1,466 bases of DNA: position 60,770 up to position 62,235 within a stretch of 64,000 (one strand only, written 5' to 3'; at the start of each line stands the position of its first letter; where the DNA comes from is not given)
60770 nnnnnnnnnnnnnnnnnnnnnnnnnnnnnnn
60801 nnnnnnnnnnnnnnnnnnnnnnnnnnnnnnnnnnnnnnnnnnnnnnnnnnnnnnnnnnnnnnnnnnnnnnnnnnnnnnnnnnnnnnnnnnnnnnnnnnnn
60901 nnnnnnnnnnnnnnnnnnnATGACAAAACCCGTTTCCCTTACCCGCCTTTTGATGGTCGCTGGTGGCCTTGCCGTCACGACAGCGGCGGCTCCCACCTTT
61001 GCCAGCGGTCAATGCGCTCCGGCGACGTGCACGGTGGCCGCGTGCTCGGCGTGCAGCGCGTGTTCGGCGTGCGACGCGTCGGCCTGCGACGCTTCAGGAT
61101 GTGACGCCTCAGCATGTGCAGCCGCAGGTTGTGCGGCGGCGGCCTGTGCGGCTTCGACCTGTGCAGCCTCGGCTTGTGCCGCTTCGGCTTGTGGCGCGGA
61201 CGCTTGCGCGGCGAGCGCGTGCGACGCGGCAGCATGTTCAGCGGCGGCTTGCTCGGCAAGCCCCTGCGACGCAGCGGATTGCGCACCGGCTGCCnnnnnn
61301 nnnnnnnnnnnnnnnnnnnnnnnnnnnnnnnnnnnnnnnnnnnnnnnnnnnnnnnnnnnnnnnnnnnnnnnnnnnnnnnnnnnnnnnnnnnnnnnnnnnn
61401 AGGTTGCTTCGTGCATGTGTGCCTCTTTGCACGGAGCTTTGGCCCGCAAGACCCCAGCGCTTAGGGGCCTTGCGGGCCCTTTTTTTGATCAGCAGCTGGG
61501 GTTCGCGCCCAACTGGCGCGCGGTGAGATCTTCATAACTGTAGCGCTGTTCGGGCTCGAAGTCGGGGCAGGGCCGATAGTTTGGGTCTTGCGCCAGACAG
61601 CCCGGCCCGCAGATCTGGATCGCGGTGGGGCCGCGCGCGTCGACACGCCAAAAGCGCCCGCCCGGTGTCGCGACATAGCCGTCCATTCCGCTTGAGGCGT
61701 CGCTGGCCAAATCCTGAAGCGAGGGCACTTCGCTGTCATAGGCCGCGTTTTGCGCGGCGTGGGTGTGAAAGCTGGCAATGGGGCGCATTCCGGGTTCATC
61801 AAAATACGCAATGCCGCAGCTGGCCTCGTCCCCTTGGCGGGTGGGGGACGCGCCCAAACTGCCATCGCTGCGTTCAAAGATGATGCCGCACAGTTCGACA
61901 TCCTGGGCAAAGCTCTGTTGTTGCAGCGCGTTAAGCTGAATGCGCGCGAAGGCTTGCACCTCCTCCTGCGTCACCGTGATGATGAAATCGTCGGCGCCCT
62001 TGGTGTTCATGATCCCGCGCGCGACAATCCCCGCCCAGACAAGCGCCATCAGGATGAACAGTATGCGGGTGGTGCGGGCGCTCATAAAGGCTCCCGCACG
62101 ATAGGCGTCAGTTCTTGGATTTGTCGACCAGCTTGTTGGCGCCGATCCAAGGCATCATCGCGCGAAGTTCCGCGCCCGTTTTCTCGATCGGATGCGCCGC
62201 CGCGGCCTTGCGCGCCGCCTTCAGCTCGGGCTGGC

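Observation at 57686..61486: Candidate new ECF-controlled envelope metal/thiol-stress system: twin YHS proteins plus a 20-Cys secreted repeat protein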

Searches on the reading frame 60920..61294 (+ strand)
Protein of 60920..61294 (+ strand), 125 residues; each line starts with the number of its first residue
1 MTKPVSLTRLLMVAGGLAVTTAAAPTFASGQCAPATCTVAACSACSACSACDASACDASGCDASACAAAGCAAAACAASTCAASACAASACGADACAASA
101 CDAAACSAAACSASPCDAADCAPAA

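Call 3: search_protein_families(library=ncbifam, proteins=[window:60920-61294:+], max_evalue=1)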
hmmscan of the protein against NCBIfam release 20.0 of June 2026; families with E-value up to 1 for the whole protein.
window:60920-61294:+ (125 aa): 1 family
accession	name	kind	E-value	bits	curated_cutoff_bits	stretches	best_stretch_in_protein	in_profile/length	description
NF038108.1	RiPP_NF038108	subfamily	0.0054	16.6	30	1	73-121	11-59/65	Cys-every-fifth RiPP peptide CefA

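Call 4: search_protein_families(library=pfam, proteins=[window:60920-61294:+], max_evalue=1)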
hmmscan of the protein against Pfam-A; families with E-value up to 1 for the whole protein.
window:60920-61294:+ (125 aa): 0 families

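Call 12: find_related_loci(query=window:60920-61294:+, collection=genome_contigs, flank=4000)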
Query window:60920-61294:+ (125 aa) in genome_contigs; peptide patterns used: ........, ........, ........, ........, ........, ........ (x = any residue, [..] = any of these).
600 stretches matched a pattern (row limit reached: there are more); 4 encode a relative of the query (tblastn E <= 1e-3); 4 distinct loci.
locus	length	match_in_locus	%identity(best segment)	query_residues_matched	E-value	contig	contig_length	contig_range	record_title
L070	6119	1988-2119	98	1-44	4e-20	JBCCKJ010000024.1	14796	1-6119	MAG: Pseudomonadota bacterium isolate P01_C01_bin.135 k141_909701_length_14796_cov_94.7555, whole genome shotgun sequenc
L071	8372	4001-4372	54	1-125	1e-11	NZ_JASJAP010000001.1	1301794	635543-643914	MAG: Erythrobacter sp. isolate MO_005.B18 MO_005.c_1, whole genome shotgun sequence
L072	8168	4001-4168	46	38-93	6e-8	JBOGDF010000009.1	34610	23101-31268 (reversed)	MAG: Micromonosporaceae bacterium isolate SD8036_metabat2.bin.22_sub NODE_466_length_34610_cov_3.175246, whole genome sh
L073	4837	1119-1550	45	1-125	1e-7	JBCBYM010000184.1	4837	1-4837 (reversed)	MAG: Pseudomonadota bacterium isolate J06656_7 NODE_184_length_4837_cov_4.588866, whole genome shotgun sequence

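Call 31: list_cluster_members(proteins=[window:60920-61294:+, L040:4594-4992:+, L037:4522-4950:+, L015:4608-4934:+, window:60398-60880:+, window:57788-58339:+])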
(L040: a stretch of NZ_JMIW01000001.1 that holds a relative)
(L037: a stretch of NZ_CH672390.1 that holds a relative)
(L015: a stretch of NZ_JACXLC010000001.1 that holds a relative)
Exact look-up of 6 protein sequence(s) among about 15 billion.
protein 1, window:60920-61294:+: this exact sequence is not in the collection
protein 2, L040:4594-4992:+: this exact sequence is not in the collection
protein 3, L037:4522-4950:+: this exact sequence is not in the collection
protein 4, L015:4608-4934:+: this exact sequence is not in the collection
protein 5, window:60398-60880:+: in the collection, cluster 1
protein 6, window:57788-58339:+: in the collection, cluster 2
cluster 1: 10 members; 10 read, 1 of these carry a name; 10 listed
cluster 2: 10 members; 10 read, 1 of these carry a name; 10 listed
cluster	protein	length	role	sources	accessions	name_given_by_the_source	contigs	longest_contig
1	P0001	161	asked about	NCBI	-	-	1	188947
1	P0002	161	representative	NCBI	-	-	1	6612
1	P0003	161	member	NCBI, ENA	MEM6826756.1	MAG: YHS domain-containing (seleno)protein [Pseudomonadota bacterium]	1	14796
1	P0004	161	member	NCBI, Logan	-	-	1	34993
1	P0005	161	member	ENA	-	-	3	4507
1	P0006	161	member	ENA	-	-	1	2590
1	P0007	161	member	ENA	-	-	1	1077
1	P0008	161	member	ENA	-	-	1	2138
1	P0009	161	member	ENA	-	-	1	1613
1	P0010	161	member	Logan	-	-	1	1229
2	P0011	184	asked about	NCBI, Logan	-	-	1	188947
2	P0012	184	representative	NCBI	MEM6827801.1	MAG: YHS domain-containing (seleno)protein [Pseudomonadota bacterium]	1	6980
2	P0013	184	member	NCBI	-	-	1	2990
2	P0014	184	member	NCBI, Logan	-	-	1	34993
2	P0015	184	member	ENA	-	-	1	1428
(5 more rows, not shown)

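Call 32: find_homologous_proteins(query=window:60920-61294:+, max_evalue=0.001)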
Query window:60920-61294:+ (125 aa): 1 proteins with E <= 0.001 among 477 candidates.
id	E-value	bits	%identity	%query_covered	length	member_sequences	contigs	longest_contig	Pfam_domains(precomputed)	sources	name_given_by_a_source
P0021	9.5e-4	37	42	74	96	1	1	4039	-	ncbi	ncbi:MAG: hypothetical protein AAFR88_08720, partial [Pseudomonadota bacterium]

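Call 33: find_encoding_contigs(protein=P0001, flank=3500, max_places=4)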
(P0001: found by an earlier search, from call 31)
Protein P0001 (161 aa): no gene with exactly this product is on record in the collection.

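Call 78: search_protein_families(library=ncbifam, proteins=[L073:1119-1550:+], max_evalue=1)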
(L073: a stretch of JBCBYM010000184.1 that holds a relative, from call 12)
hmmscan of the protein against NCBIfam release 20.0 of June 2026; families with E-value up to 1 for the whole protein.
L073:1119-1550:+ (144 aa): 1 family
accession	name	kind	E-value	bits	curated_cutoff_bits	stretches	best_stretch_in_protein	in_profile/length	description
NF038108.1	RiPP_NF038108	subfamily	1.4e-05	24.9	30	1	89-135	13-59/65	Cys-every-fifth RiPP peptide CefA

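Call 90: predict_structure(alignment_id=A5)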
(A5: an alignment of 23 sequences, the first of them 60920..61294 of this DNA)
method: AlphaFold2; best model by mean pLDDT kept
length: 125 residues; sequences in the alignment: 23
mean_pLDDT: 46.1   pTM: 0.18
mean pLDDT of the five models: 46.1, 44.5, 43.0, 42.2, 42.0
residues with pLDDT >= 90: 0; 70-90: 1; 50-70: 36; < 50: 88
segments of 3 or more residues with pLDDT < 50: 23-33, 47-98, 100-118, 121-125
pLDDT, mean of each block of 10 residues (from residue 1): 65 56 45 52 51 43 39 36 39 44 44 44 41
secondary structure, 60 per line:
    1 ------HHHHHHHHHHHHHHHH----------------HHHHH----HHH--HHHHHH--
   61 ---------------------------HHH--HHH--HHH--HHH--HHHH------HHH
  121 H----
elements in order: H7-22 H39-43 H53-58 H108-111 H118-121

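Call 105: search_protein_representatives(alignment_id=A5)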
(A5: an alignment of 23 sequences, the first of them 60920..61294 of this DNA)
Query: 23 sequences, 121 profile positions. Proteins with E-value up to 0.001 (for the whole library): 428; up to 1e-10: 25; up to 1e-30: 0. The best 150 are listed.
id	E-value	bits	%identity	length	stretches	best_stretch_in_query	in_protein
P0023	7.0e-27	109.9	-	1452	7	32-118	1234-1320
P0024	6.3e-23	97.2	-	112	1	1-120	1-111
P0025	2.3e-20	88.9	-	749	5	42-117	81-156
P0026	3.8e-17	78.5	-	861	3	45-119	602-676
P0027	5.2e-16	74.8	-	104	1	1-113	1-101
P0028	2.8e-15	72.5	-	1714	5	49-114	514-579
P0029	5.9e-15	71.4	-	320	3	73-119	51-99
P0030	6.0e-14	68.2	-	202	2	51-117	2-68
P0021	7.4e-14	67.9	-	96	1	1-92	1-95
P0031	9.4e-14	67.6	-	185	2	40-117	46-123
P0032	1.6e-13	66.8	-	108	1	3-111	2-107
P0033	3.5e-12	62.5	-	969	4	30-118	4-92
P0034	4.7e-12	62.1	-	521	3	47-119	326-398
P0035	5.3e-12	61.9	-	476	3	31-117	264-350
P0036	1.2e-11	60.8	-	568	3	28-117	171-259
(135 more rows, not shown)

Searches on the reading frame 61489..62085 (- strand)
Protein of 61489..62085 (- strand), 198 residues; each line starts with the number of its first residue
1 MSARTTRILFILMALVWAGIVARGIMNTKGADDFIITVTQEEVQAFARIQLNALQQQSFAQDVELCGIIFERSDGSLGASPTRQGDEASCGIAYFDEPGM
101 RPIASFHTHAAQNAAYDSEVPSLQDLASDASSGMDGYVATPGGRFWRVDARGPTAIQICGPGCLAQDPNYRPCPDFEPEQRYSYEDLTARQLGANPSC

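Call 3: search_protein_families(library=ncbifam, proteins=[window:61489-62085:-], max_evalue=1)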
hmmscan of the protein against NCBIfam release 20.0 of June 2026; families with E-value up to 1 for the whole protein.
window:61489-62085:- (198 aa): 0 families

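Call 4: search_protein_families(library=pfam, proteins=[window:61489-62085:-], max_evalue=1)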
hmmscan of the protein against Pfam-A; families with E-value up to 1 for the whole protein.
window:61489-62085:- (198 aa): 2 families
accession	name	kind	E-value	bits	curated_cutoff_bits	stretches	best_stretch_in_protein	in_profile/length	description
PF14220.11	DUF4329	-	1.9e-29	102.4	28.6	1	45-160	2-116/116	Domain of unknown function (DUF4329)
PF14464.11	Prok-JAB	-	0.056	13.8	25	1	89-147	59-112/114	Prokaryotic homologs of the JAB domain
